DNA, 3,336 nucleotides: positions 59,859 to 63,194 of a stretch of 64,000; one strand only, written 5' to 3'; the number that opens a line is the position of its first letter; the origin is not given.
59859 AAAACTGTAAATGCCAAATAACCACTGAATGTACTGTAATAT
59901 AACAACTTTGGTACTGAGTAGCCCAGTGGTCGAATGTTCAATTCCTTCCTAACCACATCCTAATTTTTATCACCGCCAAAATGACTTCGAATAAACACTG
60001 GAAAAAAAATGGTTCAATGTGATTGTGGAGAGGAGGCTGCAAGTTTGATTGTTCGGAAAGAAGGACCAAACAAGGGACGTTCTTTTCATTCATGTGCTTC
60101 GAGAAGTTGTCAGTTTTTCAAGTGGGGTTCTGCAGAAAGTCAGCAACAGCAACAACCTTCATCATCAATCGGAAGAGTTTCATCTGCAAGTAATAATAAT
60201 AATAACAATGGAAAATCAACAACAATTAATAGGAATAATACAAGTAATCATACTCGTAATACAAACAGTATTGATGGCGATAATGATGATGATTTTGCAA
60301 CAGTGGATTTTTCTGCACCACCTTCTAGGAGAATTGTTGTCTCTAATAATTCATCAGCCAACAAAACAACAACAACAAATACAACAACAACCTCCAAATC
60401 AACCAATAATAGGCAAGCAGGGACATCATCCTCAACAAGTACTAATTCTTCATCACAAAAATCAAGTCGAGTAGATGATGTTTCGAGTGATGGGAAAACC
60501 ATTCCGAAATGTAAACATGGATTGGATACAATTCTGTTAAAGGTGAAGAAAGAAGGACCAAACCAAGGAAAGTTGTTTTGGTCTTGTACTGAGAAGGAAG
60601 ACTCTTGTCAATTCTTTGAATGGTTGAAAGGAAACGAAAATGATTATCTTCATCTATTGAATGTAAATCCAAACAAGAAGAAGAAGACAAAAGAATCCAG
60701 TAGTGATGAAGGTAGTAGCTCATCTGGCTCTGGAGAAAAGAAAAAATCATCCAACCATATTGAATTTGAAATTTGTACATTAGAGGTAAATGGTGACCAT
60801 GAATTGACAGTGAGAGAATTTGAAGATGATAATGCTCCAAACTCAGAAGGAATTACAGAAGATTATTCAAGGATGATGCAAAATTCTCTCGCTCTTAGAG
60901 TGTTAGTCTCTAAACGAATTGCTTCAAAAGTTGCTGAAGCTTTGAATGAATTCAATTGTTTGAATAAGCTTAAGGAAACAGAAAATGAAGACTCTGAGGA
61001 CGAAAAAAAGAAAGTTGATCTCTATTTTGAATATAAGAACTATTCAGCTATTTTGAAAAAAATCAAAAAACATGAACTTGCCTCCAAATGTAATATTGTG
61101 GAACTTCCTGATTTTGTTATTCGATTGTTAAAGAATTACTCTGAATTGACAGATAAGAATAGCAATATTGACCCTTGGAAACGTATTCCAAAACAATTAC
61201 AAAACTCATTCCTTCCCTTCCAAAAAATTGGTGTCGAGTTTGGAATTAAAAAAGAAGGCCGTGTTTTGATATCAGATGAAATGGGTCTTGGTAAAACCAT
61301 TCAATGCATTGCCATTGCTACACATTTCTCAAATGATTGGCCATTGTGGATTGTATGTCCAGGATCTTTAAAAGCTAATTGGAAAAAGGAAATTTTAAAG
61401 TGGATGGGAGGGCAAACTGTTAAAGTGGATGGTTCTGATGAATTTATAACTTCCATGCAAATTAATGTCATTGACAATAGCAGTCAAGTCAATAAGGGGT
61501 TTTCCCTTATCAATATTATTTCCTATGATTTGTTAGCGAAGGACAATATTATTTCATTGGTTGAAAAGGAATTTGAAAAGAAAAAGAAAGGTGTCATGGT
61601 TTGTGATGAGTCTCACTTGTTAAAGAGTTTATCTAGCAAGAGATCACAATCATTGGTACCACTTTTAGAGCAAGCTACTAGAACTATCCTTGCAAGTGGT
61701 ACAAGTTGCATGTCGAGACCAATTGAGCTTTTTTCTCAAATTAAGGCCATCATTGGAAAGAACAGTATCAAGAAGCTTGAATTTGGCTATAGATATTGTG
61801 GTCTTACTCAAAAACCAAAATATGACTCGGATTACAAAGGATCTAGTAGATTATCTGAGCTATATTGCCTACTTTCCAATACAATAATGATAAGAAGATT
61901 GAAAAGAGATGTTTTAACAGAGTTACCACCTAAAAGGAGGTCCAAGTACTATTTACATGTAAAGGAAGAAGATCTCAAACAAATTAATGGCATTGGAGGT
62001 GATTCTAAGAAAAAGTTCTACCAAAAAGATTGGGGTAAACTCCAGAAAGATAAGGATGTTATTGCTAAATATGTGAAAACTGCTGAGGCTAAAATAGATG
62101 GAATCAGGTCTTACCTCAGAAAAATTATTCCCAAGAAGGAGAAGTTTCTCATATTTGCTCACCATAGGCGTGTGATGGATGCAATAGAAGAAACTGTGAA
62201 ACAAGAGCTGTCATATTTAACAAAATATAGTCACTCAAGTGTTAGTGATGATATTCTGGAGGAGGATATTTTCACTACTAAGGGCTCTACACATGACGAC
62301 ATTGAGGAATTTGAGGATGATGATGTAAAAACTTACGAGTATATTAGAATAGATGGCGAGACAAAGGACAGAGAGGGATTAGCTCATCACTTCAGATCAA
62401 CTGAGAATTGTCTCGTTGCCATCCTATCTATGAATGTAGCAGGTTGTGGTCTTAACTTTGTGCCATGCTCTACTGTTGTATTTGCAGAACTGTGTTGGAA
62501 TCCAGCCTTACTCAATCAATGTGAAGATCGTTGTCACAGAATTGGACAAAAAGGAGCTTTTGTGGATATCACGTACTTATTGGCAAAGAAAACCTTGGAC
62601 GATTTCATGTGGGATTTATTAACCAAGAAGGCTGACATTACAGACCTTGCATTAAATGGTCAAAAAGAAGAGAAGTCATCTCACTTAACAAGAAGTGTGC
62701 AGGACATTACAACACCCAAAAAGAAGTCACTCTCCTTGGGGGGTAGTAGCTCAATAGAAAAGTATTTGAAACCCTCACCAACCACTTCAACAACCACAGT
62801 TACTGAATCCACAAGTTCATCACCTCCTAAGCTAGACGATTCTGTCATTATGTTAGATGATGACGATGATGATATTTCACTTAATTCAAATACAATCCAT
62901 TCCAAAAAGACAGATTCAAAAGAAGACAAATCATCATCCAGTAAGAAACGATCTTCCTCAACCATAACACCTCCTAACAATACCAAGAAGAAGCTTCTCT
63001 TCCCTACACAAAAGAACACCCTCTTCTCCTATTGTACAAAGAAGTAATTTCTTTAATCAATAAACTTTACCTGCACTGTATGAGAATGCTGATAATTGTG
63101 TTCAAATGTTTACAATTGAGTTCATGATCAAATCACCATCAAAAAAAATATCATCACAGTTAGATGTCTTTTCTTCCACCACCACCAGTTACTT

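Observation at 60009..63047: SMARCAL1/ZRANB3-like annealing helicase fused to two GRF zinc fingers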

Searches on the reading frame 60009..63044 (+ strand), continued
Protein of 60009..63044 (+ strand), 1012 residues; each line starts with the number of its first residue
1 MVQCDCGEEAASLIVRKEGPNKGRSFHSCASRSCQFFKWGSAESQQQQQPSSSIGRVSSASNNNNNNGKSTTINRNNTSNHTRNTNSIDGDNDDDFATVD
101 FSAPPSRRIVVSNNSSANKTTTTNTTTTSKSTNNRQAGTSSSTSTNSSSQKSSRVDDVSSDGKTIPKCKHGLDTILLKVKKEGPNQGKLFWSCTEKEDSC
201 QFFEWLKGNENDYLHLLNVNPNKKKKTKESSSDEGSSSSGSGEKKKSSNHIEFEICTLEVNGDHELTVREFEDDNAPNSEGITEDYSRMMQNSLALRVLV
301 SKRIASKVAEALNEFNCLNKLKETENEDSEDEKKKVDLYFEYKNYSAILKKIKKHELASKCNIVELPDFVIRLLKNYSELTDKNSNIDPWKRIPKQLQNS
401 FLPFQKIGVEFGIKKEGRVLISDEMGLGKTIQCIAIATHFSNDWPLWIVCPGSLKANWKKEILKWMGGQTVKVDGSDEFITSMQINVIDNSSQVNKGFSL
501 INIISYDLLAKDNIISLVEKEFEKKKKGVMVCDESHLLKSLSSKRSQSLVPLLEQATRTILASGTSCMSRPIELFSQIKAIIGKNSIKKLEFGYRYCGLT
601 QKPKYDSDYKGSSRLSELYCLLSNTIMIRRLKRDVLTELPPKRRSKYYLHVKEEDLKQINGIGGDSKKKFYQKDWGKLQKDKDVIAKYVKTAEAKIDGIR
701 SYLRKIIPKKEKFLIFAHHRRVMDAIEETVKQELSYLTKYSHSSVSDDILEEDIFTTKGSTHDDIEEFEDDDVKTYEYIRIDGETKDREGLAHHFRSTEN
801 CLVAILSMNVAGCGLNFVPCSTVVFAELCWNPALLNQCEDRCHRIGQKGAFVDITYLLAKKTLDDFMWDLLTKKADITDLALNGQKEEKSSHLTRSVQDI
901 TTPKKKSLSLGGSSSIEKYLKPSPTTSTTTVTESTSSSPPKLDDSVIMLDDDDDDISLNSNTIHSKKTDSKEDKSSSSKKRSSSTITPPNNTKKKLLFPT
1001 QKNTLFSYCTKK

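Call 49: search_protein_families(library=pfam, proteins=[P0005, P0007], max_evalue=0.01)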
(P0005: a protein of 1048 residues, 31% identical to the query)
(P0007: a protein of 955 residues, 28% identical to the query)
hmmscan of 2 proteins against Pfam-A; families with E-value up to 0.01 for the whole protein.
P0005 (1048 aa): 5 families
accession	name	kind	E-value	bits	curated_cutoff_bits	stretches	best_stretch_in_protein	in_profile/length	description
PF00176.29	SNF2-rel_dom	-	4e-36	125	24.9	1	341-584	19-268/290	SNF2-related domain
PF00271.37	Helicase_C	-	6.1e-17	62.3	23.5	1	627-729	11-109/110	Helicase conserved C-terminal domain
PF06839.17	Zn_ribbon_GRF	-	9.7e-13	48.4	25.9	2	9-48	3-44/45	GRF zinc finger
PF04851.21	ResIII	-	1.3e-10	41.8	22.5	1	328-476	20-163/164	Type III restriction enzyme, res subunit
PF00270.35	DEAD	-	7.8e-05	22.9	26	1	342-482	17-166/167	DEAD/DEAH box helicase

P0007 (955 aa): 4 families
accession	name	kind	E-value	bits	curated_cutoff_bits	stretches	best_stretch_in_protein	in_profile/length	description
PF00176.29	SNF2-rel_dom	-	6.6e-28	98.1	24.9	1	388-625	2-250/290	SNF2-related domain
PF00271.37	Helicase_C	-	1.6e-17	64.2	23.5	1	669-782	2-110/110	Helicase conserved C-terminal domain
PF06839.17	Zn_ribbon_GRF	-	4.9e-14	52.6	25.9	1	175-215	2-42/45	GRF zinc finger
PF00270.35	DEAD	-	0.00053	20.2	26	1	387-535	3-162/167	DEAD/DEAH box helicase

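Call 65: search_protein_families(library=pfam, proteins=[P0015], max_evalue=0.01)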
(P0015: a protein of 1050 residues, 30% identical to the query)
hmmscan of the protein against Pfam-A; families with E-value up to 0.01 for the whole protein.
P0015 (1050 aa): 4 families
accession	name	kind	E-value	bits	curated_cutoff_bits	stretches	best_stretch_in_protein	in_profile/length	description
PF00176.29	SNF2-rel_dom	-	1.4e-22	80.6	24.9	1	468-722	19-265/290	SNF2-related domain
PF00271.37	Helicase_C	-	3e-19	69.7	23.5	1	759-862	6-110/110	Helicase conserved C-terminal domain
PF06839.17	Zn_ribbon_GRF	-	1.3e-14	54.5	25.9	1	5-48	1-43/45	GRF zinc finger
PF23549.1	Zn_ribbon_GRF_2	-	0.0025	18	27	1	4-34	1-34/45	GRF-like zinc ribbon domain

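Call 74: predict_structure(alignment_id=A1)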
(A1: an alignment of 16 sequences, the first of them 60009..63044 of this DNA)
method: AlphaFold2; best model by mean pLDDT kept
length: 1012 residues; sequences in the alignment: 16
mean_pLDDT: 65.9   pTM: 0.56
mean pLDDT of the five models: 65.9, 65.4, 63.8, 62.3, 58.7
residues with pLDDT >= 90: 246; 70-90: 315; 50-70: 110; < 50: 341
segments of 3 or more residues with pLDDT < 50: 44-162, 219-246, 272-291, 322-330, 667-672, 750-771, 881-1012
pLDDT, mean of each block of 10 residues (from residue 1): 86 89 91 89 46 26 25 26 28 34 28 27 28 28 28 31 67 77 83 69 82 60 30 30 49 86 67 38 34 81 86 84 45 75 92 85 89 90 89 89 86 93 79 95 94 90 90 90 92 75 93 87 86 90 86 92 74 89 80 87 67 85 86 66 85 89 58 53 85 94 93 91 96 91 55 42 44 80 85 86 89 61 87 76 57 88 83 62 40 29 27 31 30 30 29 32 28 27 30 28 29 29
secondary structure, 60 per line:
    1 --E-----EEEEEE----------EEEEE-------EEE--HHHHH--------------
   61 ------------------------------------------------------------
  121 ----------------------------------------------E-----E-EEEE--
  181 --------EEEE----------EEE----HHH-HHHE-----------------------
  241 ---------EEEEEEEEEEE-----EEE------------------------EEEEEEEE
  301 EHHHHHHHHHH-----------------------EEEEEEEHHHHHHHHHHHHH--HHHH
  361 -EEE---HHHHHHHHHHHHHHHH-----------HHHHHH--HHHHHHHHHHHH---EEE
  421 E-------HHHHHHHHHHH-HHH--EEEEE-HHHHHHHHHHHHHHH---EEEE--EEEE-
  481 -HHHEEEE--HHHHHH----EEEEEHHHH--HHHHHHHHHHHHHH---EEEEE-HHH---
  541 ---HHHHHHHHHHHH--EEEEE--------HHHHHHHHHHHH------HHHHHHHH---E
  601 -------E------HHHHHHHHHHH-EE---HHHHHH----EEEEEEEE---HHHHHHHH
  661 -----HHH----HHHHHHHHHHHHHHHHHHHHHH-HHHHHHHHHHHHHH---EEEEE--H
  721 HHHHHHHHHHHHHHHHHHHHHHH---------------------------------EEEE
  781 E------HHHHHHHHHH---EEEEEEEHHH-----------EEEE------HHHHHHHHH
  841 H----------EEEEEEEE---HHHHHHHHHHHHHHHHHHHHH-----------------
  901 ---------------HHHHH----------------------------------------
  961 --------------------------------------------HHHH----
elements in order (helices of 4 or more, strands of 3 or more residues): E9-14 E25-29 E37-39 H42-46 E175-178 E189-192 E203-205 E250-260 E266-268 E293-301 H302-311 E335-341 H342-354 H357-360 E362-364 H368-383 H395-400 H403-414 E418-421 H429-439 E446-450 H452-466 E470-473 E476-479 E485-488 H491-496 E501-505 H506-509 H512-525 E529-533 H544-555 E558-562 H571-582 H589-596 H615-625 H632-637 E642-649 H653-660 H673-694 H696-709 E713-717 H720-743 E777-781 H788-797 E801-807 E822-825 H832-841 E852-859 H863-883 H916-920 H1005-1008

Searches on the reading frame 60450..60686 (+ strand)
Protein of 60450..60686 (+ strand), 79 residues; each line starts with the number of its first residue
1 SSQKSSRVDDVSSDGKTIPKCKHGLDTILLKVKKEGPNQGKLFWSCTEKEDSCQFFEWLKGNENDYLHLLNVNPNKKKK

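Call 5: search_protein_families(library=pfam, proteins=[window:60450-60686:+], max_evalue=10)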
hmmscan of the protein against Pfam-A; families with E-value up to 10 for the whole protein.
seq(79 aa): 1 family
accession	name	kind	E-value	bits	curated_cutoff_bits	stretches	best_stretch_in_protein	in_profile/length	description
PF06839.17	Zn_ribbon_GRF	-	1.2e-11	44.9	25.9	1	19-59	1-42/45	GRF zinc finger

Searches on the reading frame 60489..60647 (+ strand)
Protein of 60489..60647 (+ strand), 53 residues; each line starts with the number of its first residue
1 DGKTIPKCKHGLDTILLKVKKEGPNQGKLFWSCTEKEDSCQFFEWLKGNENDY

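Call 51: search_solved_structures(query=window:60489-60647:+, max_evalue=1, show_alignments=3)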
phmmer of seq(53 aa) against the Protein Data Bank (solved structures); distinct sequences matched with E-value up to 1: 3.
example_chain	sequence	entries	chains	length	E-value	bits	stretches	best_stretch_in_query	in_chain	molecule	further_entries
7omk_A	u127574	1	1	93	3.3e-16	62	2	4-47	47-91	Endonuclease 8-like 3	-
7jl5_A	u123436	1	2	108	1.5e-14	56.8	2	4-48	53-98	Endonuclease 8-like 3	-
5u6z_A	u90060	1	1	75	0.00055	23.6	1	6-47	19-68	DNA-(apurinic or apyrimidinic site) lyase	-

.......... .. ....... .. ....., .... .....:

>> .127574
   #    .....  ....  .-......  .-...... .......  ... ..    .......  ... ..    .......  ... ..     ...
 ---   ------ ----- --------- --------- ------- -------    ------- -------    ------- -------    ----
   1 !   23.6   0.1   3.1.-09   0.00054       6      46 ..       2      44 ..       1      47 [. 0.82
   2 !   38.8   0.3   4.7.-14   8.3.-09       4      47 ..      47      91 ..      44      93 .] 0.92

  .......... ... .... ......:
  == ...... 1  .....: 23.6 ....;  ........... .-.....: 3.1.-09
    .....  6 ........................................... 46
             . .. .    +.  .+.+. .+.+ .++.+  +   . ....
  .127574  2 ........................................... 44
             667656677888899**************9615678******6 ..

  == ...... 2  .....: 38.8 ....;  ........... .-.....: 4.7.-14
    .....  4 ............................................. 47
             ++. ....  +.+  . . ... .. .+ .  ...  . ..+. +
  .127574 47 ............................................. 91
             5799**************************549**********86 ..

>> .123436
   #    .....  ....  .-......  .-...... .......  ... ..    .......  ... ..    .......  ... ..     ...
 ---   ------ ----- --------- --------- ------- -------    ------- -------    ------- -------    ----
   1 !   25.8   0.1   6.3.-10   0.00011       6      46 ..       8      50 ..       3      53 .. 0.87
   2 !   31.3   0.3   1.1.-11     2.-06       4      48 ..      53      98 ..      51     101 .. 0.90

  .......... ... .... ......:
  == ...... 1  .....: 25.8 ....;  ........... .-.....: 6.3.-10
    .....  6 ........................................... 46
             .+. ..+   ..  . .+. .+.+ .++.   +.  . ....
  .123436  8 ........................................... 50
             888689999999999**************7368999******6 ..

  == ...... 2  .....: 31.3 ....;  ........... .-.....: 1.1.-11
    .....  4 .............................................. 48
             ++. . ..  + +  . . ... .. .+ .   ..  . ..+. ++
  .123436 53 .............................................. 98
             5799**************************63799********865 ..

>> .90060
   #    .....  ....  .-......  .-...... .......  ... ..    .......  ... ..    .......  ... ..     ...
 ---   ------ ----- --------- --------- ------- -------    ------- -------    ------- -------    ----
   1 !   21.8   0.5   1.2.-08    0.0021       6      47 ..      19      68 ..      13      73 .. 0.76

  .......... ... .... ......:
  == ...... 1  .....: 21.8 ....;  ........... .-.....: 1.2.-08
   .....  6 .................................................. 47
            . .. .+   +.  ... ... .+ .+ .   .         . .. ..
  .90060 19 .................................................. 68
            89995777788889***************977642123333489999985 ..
